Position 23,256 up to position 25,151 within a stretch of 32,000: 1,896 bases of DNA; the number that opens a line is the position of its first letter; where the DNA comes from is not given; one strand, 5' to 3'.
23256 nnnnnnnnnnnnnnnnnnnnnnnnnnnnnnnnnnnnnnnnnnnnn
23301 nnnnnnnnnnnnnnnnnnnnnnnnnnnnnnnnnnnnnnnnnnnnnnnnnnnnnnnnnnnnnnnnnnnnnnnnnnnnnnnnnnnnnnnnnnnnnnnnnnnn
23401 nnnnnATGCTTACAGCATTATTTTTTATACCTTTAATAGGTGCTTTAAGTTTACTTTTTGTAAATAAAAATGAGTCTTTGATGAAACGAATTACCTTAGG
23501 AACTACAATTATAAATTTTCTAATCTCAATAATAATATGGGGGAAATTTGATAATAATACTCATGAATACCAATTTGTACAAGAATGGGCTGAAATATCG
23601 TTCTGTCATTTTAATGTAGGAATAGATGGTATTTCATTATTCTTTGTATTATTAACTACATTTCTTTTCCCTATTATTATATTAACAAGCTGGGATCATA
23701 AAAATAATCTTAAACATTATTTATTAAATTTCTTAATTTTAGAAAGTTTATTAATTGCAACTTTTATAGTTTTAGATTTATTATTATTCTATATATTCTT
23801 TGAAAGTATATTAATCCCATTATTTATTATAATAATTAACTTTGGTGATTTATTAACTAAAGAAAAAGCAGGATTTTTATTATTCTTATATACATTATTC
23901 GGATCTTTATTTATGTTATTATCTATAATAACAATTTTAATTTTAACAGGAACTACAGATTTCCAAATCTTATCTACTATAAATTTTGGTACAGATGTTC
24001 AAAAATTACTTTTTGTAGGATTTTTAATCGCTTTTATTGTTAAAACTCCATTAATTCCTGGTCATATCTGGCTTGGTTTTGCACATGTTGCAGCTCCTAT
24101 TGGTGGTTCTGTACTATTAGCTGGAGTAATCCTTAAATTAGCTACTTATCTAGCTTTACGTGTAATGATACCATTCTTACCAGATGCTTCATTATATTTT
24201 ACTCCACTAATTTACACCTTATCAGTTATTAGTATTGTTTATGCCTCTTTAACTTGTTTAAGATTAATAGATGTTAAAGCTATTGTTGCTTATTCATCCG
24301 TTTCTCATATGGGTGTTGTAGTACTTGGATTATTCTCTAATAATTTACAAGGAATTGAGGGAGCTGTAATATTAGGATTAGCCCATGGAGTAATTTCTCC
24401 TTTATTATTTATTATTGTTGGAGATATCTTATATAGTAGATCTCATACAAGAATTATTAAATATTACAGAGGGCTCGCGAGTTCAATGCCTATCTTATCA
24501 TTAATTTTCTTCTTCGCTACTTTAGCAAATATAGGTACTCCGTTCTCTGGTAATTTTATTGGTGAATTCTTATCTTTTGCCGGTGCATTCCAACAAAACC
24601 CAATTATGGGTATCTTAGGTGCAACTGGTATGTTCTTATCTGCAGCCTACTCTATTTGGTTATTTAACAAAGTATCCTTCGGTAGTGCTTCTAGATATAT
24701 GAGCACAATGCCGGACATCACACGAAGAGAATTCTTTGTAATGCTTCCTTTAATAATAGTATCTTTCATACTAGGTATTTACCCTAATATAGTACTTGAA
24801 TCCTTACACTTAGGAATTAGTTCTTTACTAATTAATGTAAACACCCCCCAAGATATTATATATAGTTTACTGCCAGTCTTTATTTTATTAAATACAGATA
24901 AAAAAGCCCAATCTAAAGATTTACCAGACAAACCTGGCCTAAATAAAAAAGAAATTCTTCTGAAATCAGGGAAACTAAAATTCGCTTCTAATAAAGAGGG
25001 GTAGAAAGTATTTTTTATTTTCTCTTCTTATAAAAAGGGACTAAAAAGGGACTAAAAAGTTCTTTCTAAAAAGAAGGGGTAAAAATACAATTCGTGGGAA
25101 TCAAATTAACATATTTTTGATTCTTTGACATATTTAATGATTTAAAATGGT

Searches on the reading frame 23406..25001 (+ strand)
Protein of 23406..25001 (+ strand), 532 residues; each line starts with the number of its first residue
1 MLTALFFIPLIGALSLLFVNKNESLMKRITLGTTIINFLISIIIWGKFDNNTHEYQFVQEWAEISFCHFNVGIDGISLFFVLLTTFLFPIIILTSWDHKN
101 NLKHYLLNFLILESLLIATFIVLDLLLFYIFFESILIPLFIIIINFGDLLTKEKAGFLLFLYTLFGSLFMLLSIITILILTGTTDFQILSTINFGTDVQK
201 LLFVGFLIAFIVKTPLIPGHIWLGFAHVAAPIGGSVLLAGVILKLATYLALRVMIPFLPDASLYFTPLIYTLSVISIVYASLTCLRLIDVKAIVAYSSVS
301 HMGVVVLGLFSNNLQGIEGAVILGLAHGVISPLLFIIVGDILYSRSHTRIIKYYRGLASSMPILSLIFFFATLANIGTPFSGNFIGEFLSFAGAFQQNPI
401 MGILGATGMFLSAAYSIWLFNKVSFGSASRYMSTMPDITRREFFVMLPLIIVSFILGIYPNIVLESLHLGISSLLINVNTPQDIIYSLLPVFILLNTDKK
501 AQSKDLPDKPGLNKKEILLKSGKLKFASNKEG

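Call 44: find_homologous_proteins(query=window:23406-25001:+, max_evalue=1e-40)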
Query seq(532 aa) (532 aa): 7741 proteins with E <= 1e-40 among 8000 candidates; the best 120 are listed.
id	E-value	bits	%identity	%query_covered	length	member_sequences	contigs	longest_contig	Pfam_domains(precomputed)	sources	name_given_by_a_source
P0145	5.2e-293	991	97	90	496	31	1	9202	PF00361.26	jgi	jgi:NADH-ubiquinone oxidoreductase chain 4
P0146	3.8e-285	965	86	100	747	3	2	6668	PF07460.17,PF01541.31,PF00361.26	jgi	jgi:NADH-ubiquinone oxidoreductase chain 4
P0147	4.4e-284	961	93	92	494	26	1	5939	PF00361.26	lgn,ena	-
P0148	6.8e-283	957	90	94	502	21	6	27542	PF00361.26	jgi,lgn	jgi:NADH-ubiquinone oxidoreductase chain 4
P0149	2.6e-282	955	92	91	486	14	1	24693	PF00361.26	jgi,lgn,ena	-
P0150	5.5e-279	944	92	90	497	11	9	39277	PF00361.26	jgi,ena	-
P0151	3.2e-277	939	83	100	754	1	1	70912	PF07460.17,PF01541.31,PF00361.26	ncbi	-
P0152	4.3e-274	928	86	95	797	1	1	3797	PF00961.25,PF00361.26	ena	-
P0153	9.6e-272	921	89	90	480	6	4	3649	PF00361.26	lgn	-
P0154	8.4e-268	908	88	91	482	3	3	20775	PF00361.26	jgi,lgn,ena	-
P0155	1.2e-255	867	84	91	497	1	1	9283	PF00361.26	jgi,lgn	jgi:NADH-ubiquinone oxidoreductase chain 4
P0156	3.7e-255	866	86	92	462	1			PF00361.26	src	-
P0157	1.3e-254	864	79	95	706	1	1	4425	PF07460.17,PF01541.31,PF00361.26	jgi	jgi:NADH-ubiquinone oxidoreductase chain 4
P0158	1.0e-225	769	85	80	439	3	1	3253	PF00361.26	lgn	-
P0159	8.5e-202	690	64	96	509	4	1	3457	PF00361.26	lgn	-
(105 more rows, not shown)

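Call 45: find_encoding_contigs(protein=P0145, flank=10000, max_places=6)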
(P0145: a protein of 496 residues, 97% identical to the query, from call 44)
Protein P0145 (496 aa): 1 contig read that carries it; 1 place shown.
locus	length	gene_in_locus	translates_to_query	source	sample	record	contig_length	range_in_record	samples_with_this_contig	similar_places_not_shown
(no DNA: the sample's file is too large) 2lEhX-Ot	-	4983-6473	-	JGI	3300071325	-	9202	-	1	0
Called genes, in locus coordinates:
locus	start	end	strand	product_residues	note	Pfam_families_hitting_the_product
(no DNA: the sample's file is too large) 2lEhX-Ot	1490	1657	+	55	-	-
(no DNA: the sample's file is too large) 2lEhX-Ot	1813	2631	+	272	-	-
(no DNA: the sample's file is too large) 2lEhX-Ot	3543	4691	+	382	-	PF00961:LAGLIDADG_1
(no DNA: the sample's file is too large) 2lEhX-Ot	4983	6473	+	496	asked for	PF00361:Proton_antipo_M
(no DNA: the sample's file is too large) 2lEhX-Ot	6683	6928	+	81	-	PF01541:GIY-YIG (weak)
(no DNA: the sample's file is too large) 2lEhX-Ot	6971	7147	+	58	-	PF07460:NUMOD3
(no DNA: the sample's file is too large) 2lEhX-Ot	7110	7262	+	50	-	-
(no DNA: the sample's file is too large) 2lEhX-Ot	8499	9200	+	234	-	?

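Call 46: list_cluster_members(proteins=[P0145, P0147, P0149, P0150])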
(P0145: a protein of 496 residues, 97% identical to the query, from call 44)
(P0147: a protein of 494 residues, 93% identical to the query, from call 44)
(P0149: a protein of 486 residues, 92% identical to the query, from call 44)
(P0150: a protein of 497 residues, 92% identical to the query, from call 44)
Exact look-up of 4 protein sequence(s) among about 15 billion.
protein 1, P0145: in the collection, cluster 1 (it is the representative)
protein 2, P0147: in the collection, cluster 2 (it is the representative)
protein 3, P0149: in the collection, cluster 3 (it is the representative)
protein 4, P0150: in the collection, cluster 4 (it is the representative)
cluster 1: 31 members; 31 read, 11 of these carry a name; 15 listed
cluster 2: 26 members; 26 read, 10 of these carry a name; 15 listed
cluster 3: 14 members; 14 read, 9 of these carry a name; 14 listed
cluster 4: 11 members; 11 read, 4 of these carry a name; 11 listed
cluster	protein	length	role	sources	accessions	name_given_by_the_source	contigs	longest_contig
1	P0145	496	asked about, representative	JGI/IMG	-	NADH-ubiquinone oxidoreductase chain 4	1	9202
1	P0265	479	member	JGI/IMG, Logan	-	NADH-ubiquinone oxidoreductase chain 4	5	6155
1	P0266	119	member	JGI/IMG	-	NADH-ubiquinone oxidoreductase chain 4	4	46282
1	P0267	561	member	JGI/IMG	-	NADH-ubiquinone oxidoreductase chain 4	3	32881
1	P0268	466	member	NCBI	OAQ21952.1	NADH dehydrogenase subunit 4, partial [Linnemannia elongata AG-77]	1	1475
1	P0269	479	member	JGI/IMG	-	NADH-ubiquinone oxidoreductase chain 4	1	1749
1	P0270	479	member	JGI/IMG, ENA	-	NADH-ubiquinone oxidoreductase chain 4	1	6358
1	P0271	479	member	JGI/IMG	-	NADH-ubiquinone oxidoreductase chain 4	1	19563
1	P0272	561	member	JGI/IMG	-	NADH-ubiquinone oxidoreductase chain 4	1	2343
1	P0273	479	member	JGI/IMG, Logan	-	NADH-ubiquinone oxidoreductase chain 4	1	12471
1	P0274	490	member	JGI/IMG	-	NADH-ubiquinone oxidoreductase chain 4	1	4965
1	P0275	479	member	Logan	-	-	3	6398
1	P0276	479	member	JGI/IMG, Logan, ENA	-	-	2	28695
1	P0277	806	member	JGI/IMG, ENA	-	-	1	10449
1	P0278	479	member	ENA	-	-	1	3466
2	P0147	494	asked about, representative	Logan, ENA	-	-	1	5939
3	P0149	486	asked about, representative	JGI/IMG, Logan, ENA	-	-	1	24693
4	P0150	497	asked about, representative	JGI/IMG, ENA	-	-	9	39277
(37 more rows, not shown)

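Call 47: find_encoding_contigs(protein=P0267, flank=10000, max_places=5)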
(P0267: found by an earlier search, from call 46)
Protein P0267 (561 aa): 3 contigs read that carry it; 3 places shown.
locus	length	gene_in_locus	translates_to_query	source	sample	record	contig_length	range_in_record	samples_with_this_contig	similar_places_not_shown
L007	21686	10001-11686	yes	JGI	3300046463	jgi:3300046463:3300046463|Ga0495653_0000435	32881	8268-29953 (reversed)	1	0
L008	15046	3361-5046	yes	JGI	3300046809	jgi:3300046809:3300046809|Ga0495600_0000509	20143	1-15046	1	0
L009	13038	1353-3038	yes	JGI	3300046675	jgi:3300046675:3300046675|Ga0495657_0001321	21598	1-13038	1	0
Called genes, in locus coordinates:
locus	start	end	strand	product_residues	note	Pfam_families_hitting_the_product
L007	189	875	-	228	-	PF00115:COX1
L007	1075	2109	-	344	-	PF00961:LAGLIDADG_1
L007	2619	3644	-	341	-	PF00961:LAGLIDADG_1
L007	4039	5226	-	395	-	PF00115:COX1, PF01541:GIY-YIG, PF07453:NUMOD1 (weak)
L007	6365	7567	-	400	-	PF01541:GIY-YIG, PF07460:NUMOD3 (faint)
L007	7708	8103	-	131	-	PF00507:Oxidored_q4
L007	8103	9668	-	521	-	PF00361:Proton_antipo_M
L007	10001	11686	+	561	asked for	PF00361:Proton_antipo_M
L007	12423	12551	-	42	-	-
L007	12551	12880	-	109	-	-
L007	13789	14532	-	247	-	PF00510:COX3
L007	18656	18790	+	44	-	-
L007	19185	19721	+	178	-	PF01541:GIY-YIG (weak)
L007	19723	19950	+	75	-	PF07453:NUMOD1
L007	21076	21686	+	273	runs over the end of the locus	PF01541:GIY-YIG, PF07460:NUMOD3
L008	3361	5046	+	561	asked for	PF00361:Proton_antipo_M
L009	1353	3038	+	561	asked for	PF00361:Proton_antipo_M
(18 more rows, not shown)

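Call 48: find_encoding_contigs(protein=P0276, flank=10000, max_places=5)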
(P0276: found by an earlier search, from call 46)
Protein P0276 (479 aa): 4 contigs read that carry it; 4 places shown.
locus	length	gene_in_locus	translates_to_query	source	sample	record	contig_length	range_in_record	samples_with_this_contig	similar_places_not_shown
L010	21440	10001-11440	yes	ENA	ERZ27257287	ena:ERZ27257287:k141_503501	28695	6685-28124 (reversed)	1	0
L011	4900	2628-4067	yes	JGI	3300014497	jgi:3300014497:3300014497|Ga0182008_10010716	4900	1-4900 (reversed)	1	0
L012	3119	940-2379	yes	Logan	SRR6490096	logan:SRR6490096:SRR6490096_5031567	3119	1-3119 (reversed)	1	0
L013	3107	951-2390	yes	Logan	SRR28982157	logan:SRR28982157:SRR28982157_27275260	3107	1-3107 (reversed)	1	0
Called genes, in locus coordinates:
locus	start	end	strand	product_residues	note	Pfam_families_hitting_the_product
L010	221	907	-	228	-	PF01541:GIY-YIG, PF07460:NUMOD3, PF07453:NUMOD1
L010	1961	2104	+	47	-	-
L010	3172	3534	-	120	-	-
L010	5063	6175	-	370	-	PF07460:NUMOD3, PF07453:NUMOD1 (weak)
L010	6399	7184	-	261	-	PF01541:GIY-YIG, PF07460:NUMOD3 (weak)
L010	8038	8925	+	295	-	-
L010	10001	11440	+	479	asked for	PF00361:Proton_antipo_M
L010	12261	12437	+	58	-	-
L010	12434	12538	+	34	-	-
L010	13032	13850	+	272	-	PF02790:COX2_TM, PF00116:COX2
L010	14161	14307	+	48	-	-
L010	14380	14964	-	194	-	-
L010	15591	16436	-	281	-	-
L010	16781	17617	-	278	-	PF01541:GIY-YIG (weak)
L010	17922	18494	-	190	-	-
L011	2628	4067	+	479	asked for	PF00361:Proton_antipo_M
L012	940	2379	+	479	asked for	PF00361:Proton_antipo_M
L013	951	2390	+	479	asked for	PF00361:Proton_antipo_M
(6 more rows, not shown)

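Call 64: list_cluster_members(proteins=[L007:13789-14532:-, L004:15472-16215:+, L003:17306-18103:+])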
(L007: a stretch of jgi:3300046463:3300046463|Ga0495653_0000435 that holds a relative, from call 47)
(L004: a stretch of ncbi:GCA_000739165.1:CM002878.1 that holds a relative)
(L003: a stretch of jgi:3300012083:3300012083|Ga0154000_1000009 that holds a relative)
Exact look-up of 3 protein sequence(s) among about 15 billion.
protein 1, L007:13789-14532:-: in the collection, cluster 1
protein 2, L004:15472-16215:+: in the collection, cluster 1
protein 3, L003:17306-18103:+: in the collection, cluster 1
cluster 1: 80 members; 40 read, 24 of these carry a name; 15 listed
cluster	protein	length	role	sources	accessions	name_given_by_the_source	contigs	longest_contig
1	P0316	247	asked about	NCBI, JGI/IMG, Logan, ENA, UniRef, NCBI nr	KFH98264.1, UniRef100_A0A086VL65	cytochrome c oxidase subunit 3 (mitochondrion) [Podila verticillata NRRL 6337] | cytochrome c oxidase subunit 3 | Cytochrome c oxidase subunit 3 n=2 Tax=Podila verticillata TaxID=78898 ...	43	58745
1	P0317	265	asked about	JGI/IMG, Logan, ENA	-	cytochrome c oxidase subunit 3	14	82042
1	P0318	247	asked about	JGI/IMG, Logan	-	cytochrome c oxidase subunit 3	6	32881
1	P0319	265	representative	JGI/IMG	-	cytochrome c oxidase subunit 3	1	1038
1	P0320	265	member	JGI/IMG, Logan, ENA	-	cytochrome c oxidase subunit 3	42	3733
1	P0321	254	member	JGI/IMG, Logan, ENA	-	cytochrome c oxidase subunit 3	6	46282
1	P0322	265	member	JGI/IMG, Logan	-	cytochrome c oxidase subunit 3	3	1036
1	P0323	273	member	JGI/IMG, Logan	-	cytochrome c oxidase subunit 3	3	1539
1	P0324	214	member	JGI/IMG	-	cytochrome c oxidase subunit 3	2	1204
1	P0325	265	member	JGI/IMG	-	cytochrome c oxidase subunit 3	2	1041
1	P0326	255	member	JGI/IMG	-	cytochrome c oxidase subunit 3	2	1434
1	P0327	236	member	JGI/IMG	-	cytochrome c oxidase subunit 3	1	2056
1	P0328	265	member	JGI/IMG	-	cytochrome c oxidase subunit 3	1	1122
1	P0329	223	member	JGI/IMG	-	cytochrome c oxidase subunit 3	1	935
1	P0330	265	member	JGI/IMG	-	cytochrome c oxidase subunit 3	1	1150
